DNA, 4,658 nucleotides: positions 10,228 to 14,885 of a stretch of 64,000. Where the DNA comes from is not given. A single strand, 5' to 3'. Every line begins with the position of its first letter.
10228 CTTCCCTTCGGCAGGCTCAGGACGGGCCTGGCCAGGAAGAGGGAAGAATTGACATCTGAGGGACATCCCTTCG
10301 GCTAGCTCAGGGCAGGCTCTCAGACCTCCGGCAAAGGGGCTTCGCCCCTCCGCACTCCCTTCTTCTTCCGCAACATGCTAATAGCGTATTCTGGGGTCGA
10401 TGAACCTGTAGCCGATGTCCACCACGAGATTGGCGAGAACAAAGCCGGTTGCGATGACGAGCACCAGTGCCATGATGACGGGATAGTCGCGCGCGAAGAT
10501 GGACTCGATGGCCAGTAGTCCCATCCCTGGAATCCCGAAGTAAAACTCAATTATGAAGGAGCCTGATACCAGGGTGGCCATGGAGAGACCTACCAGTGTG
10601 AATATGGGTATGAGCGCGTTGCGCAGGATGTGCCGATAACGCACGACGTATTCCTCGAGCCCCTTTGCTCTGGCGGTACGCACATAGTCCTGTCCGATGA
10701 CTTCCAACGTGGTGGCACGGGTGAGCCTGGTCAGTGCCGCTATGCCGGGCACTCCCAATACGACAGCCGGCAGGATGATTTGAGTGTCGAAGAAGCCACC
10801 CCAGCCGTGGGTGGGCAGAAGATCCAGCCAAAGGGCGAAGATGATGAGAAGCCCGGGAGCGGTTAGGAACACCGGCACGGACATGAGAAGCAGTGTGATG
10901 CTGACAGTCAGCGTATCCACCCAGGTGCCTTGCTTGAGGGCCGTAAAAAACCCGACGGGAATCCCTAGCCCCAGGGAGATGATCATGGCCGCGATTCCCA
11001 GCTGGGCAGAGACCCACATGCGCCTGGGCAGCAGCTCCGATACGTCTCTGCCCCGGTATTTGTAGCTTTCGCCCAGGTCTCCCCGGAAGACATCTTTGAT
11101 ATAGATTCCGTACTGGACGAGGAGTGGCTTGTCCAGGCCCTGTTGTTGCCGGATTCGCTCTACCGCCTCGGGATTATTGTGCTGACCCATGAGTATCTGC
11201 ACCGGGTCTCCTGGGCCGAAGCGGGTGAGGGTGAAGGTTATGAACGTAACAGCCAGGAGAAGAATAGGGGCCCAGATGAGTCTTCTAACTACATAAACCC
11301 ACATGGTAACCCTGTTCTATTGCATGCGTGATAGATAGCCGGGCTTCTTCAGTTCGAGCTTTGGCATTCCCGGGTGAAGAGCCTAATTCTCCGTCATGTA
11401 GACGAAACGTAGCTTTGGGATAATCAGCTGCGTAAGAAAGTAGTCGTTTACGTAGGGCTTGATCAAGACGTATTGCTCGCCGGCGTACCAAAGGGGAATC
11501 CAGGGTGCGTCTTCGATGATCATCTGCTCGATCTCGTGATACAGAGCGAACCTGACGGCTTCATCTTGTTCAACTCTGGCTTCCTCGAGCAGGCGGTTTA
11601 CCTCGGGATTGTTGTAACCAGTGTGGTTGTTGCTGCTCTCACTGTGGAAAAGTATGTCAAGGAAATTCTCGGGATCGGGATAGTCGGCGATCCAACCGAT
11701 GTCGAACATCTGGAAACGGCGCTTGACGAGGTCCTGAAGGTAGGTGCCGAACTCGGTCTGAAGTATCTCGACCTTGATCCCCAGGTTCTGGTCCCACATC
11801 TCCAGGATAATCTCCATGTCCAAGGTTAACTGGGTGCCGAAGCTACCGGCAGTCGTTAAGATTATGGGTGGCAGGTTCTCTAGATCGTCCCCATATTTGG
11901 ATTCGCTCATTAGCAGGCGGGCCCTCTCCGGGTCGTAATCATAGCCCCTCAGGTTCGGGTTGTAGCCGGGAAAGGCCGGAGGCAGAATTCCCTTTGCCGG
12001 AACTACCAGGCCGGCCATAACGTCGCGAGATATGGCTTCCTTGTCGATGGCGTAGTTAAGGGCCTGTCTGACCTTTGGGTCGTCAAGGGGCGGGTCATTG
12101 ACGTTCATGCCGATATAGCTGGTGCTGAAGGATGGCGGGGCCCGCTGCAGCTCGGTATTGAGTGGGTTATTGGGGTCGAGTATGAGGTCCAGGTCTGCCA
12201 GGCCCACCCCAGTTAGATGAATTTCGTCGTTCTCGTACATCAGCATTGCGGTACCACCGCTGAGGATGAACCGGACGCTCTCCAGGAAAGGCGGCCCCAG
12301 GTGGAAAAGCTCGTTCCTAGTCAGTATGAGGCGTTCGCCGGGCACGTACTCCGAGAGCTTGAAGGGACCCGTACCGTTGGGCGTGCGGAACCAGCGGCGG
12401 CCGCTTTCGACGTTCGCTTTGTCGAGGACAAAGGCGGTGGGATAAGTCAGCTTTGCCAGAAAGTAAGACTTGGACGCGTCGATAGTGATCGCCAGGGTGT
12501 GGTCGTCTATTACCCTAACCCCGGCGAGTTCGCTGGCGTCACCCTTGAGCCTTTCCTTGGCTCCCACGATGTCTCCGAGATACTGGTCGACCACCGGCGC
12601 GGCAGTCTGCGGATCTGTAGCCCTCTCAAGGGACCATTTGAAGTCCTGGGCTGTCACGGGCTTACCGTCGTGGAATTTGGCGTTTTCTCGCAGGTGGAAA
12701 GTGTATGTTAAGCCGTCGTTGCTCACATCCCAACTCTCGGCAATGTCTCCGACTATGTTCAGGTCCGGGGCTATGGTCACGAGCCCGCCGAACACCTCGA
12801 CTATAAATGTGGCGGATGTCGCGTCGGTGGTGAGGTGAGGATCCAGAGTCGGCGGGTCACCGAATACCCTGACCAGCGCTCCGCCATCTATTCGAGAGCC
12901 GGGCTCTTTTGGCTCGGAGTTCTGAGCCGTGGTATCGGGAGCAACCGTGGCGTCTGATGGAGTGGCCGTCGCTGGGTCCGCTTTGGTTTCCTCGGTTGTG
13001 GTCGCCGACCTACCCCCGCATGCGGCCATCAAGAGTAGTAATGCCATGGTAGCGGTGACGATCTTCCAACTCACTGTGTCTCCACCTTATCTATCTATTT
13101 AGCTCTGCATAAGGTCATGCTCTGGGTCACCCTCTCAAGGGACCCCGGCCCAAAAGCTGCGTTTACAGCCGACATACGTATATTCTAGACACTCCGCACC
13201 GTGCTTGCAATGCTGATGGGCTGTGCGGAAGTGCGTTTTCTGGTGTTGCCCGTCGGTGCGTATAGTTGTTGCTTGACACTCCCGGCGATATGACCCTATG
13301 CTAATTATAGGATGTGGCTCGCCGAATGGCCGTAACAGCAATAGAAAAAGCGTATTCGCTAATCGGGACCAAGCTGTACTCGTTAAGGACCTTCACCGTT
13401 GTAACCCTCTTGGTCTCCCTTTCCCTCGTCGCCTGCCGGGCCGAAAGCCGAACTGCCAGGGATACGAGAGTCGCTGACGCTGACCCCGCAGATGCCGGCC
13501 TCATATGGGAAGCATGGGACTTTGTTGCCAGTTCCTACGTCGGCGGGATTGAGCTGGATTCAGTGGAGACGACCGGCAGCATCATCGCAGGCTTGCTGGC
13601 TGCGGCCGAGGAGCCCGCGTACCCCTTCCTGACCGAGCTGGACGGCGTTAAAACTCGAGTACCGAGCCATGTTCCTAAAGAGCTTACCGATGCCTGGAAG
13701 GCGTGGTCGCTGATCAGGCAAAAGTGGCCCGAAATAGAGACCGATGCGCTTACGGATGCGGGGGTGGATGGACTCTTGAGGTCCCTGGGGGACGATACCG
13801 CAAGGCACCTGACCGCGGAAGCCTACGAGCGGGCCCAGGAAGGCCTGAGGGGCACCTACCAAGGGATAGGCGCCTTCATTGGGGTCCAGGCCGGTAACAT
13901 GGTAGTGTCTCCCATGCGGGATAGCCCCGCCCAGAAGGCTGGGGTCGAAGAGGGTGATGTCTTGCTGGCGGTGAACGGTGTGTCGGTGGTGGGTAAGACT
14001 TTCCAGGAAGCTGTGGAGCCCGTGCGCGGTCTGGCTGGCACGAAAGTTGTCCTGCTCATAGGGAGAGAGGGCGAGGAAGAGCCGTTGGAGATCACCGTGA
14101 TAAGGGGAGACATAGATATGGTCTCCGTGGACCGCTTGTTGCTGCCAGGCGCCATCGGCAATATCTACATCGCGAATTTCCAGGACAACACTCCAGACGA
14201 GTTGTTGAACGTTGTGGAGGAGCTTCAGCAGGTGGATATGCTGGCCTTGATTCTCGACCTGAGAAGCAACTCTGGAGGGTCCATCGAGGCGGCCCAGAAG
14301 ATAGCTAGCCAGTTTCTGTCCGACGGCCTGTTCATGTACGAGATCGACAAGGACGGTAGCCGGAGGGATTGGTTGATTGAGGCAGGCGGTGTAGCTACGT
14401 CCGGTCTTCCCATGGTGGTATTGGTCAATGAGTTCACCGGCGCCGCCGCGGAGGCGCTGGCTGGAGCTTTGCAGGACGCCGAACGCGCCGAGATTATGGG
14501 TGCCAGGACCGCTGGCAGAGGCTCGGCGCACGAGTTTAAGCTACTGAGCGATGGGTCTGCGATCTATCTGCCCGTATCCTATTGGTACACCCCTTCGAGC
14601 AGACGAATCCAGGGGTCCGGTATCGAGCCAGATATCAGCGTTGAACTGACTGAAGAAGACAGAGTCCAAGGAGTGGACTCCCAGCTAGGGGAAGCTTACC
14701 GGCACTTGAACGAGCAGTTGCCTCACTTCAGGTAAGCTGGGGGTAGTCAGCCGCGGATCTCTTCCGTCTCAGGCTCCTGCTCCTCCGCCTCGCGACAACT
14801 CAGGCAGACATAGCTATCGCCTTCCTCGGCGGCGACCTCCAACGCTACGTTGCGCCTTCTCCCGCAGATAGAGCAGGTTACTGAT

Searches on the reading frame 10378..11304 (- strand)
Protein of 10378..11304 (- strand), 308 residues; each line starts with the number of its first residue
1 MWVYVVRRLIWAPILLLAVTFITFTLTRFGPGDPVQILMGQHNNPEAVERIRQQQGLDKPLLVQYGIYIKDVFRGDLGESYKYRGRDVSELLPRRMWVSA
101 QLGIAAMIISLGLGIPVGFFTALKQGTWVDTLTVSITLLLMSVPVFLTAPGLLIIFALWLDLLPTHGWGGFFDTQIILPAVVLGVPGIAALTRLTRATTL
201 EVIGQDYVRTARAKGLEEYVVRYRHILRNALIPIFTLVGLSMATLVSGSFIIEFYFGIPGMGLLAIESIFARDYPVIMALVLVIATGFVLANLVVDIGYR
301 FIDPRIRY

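Call 17: search_protein_families(library=pfam, proteins=[window:10378-11304:-], max_evalue=0.00001)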
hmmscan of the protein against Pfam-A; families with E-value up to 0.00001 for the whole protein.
window:10378-11304:- (308 aa): 2 families
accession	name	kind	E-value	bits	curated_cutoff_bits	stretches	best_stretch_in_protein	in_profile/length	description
PF00528.27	BPD_transp_1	-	3.3e-38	131.7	26.4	1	114-307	1-183/184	Binding-protein-dependent transport system inner membrane component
PF19300.4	BPD_transp_1_N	-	8.6e-15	55.4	23.8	1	1-76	1-76/114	Binding-prot-dependent transport system membrane comp, N-term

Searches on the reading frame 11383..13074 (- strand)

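Call 17: search_protein_families(library=pfam, proteins=[window:11383-13074:-], max_evalue=0.00001)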
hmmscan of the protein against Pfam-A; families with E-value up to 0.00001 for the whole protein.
window:11383-13074:- (563 aa): 1 family
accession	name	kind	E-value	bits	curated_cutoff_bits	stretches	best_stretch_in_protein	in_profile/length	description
PF00496.27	SBP_bac_5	-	8.4e-88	295.4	32.4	1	107-482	2-367/368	Bacterial extracellular solute-binding proteins, family 5 Middle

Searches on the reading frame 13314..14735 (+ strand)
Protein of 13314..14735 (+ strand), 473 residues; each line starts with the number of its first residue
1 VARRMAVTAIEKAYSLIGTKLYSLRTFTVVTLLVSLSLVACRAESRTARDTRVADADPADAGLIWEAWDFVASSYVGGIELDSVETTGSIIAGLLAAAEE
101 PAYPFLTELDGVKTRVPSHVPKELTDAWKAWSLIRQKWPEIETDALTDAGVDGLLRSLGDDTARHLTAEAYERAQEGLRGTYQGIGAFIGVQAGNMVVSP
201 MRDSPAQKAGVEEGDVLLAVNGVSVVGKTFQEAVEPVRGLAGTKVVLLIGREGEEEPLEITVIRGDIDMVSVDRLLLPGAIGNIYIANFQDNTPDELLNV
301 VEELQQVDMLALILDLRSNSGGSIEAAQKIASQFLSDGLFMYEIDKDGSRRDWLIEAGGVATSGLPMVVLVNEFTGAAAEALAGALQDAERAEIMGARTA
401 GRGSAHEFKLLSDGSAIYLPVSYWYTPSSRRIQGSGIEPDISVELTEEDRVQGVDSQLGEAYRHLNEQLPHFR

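Call 17: search_protein_families(library=pfam, proteins=[window:13314-14735:+], max_evalue=0.00001)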
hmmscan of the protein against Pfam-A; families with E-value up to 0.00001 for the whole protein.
window:13314-14735:+ (473 aa): 4 families
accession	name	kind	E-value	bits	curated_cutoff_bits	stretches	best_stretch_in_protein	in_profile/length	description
PF03572.23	Peptidase_S41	-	2.3e-40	138.3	24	1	281-443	2-165/165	Peptidase family S41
PF17820.7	PDZ_6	-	4.9e-12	45.8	27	1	197-249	2-52/54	PDZ domain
PF00595.29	PDZ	-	4.2e-07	30.7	23.2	1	192-249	24-80/81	PDZ domain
PF13180.12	PDZ_2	-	2e-06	28.4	27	1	191-262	10-80/80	PDZ domain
